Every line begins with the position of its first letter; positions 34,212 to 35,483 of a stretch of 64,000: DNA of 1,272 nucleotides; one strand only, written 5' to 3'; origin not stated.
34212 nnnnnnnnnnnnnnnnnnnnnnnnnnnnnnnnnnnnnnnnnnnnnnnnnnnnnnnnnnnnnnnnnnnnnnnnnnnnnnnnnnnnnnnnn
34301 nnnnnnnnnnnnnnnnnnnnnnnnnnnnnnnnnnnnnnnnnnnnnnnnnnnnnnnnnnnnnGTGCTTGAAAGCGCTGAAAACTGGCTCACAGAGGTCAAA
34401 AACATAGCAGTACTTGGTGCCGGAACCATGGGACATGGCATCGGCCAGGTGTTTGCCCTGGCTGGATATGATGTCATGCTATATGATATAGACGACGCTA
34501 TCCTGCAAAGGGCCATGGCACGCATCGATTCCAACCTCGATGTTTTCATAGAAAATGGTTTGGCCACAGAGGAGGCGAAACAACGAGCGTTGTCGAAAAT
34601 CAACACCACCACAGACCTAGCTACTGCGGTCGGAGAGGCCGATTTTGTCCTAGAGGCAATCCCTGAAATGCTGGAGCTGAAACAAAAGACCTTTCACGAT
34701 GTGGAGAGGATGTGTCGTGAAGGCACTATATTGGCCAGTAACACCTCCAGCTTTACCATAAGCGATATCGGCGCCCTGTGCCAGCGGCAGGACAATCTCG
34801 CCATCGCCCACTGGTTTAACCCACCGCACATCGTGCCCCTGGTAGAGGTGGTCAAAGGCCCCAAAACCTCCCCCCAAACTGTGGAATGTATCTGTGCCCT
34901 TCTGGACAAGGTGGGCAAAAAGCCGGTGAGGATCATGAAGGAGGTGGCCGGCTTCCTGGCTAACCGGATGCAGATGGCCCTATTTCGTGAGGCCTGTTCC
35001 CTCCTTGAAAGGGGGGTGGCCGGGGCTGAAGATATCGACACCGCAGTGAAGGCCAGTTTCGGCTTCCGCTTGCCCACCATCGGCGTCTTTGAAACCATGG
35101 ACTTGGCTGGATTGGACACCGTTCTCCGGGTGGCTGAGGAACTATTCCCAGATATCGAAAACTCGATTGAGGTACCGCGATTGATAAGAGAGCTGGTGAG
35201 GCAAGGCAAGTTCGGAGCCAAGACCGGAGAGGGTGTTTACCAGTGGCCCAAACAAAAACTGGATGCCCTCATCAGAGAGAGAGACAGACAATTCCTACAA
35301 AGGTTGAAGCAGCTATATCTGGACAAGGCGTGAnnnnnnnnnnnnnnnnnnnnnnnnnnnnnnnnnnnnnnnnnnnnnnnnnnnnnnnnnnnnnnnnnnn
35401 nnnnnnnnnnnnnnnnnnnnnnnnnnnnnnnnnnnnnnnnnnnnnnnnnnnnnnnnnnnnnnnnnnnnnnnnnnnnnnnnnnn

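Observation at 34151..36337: Perfect 22-bp hairpin bounding a lower-GC segment that carries a 3-hydroxyacyl-CoA-dehydrogenase-like gene and a BKACE gene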

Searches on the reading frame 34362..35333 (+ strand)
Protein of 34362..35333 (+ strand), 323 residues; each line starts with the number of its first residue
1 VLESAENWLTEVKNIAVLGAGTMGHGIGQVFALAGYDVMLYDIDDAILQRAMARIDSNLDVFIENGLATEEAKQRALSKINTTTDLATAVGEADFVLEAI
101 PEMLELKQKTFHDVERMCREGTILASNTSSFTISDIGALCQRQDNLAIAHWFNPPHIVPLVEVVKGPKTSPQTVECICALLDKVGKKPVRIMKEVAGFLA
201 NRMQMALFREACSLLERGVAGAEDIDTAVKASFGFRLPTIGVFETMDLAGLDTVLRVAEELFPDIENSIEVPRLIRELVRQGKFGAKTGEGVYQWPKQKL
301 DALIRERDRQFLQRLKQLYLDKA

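Call 7: search_protein_families(library=pfam, proteins=[window:34362-35333:+])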
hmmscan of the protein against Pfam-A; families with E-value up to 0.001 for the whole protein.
window:34362-35333:+ (323 aa): 5 families
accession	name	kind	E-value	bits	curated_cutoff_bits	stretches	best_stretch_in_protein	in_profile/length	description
PF02737.24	3HCDH_N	-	2e-62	210.8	22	1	14-194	1-179/180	3-hydroxyacyl-CoA dehydrogenase, NAD binding domain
PF00725.27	3HCDH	-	2.3e-24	86.2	22.1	1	197-295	1-97/97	3-hydroxyacyl-CoA dehydrogenase, C-terminal domain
PF03721.20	UDPG_MGDP_dh_N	-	7.1e-06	26.1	27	1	14-100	2-84/187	UDP-glucose/GDP-mannose dehydrogenase family, NAD binding domain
PF01210.29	NAD_Gly3P_dh_N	-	1.1e-05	25.9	23.1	1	14-103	1-80/158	NAD-dependent glycerol-3-phosphate dehydrogenase N-terminus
PF03446.21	NAD_binding_2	-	7e-05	23.3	21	1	14-130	1-95/161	NAD binding domain of 6-phosphogluconate dehydrogenase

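Call 8: search_protein_families(library=ncbifam, proteins=[window:34362-35333:+])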
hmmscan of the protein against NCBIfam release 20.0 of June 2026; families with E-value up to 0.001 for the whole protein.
window:34362-35333:+ (323 aa): 27 families (the best 25 are shown)
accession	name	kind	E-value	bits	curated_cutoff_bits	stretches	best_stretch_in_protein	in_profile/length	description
NF042925.1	FHMPC_DH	equivalog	1.4e-72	244.5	500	1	14-312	2-297/304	5-formyl-3-hydroxy-2-methylpyridine 4-carboxylate 5-dehydrogenase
NF006124.0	PRK08268.1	subfamily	3.8e-72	243.9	508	1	10-301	5-293/507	3-hydroxyacyl-CoA dehydrogenase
NF004474.0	PRK05808.1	subfamily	1.8e-71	240.7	408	1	11-295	2-282/283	3-hydroxybutyryl-CoA dehydrogenase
NF006722.0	PRK09260.1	equivalog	3.7e-67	226.6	429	1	12-298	2-284/289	3-hydroxyacyl-CoA dehydrogenase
NF006125.0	PRK08269.1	equivalog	4.9e-67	226.3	427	1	11-319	4-320/334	3-hydroxybutyryl-CoA dehydrogenase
NF004699.0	PRK06035.1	equivalog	5.6e-66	222.7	500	1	11-288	2-278/294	3-hydroxyacyl-CoA dehydrogenase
NF004783.0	PRK06129.1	equivalog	1.8e-65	221.4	347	1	13-313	3-302/315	3-hydroxyacyl-CoA dehydrogenase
TIGR02279.1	PaaC-3OHAcCoADH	equivalog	2.1e-60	205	669.4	1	9-300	2-290/503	3-hydroxyacyl-CoA dehydrogenase PaaH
NF006143.0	PRK08293.1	equivalog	1e-58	199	312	1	10-297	2-289/291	3-hydroxyacyl-CoA dehydrogenase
NF005875.0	PRK07819.1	subfamily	2e-54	185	319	1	11-295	4-286/287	3-hydroxybutyryl-CoA dehydrogenase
NF008727.0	PRK11730.1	equivalog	5.2e-54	183.7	870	1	9-316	310-613/717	fatty acid oxidation complex subunit alpha FadB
NF005715.0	PRK07530.1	equivalog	9e-54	182.8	420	1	11-297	3-285/292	3-hydroxybutyryl-CoA dehydrogenase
NF008363.0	PRK11154.1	equivalog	1.4e-51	175.5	869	1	10-299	307-590/708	fatty acid oxidation complex subunit alpha FadJ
NF005716.0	PRK07531.1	equivalog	7.8e-50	170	592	1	10-253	2-241/495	carnitine 3-dehydrogenase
TIGR02440.1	FadJ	equivalog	6.2e-47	160.3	968.45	1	10-298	302-584/699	fatty acid oxidation complex subunit alpha FadJ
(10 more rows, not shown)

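Call 15: find_encoding_contigs(protein=window:34362-35333:+, flank=10000, max_places=10)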
Protein window:34362-35333:+ (323 aa): 2 contigs read that carry it; 1 place shown.
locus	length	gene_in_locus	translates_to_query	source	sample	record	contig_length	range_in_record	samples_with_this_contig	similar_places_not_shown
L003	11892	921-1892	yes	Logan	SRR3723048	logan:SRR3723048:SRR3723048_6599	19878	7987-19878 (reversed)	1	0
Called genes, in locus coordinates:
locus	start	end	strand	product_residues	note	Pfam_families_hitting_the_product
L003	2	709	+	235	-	?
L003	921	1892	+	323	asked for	PF01210:NAD_Gly3P_dh_N (faint), PF02737:3HCDH_N, PF03721:UDPG_MGDP_dh_N (weak), PF00725:3HCDH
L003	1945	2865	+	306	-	PF05853:BKACE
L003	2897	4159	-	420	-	PF09861:Lar_N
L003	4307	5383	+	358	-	PF02126:PTE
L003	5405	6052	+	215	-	PF01081:Aldolase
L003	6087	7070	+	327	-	PF00294:PfkB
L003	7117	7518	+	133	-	-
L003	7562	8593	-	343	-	PF08240:ADH_N, PF00107:ADH_zinc_N, PF13602:ADH_zinc_N_2 (weak)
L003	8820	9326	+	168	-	PF02311:AraC_binding, PF07883:Cupin_2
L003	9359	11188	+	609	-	PF01855:POR_N (weak), PF02776:TPP_enzyme_N (faint), PF00037:Fer4 (faint), PF12837:Fer4_6 (faint), PF02775:TPP_enzyme_C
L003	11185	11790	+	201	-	PF01558:POR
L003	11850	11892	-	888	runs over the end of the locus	PF01571:GCV_T, PF08669:GCV_T_C (faint), PF00464:SHMT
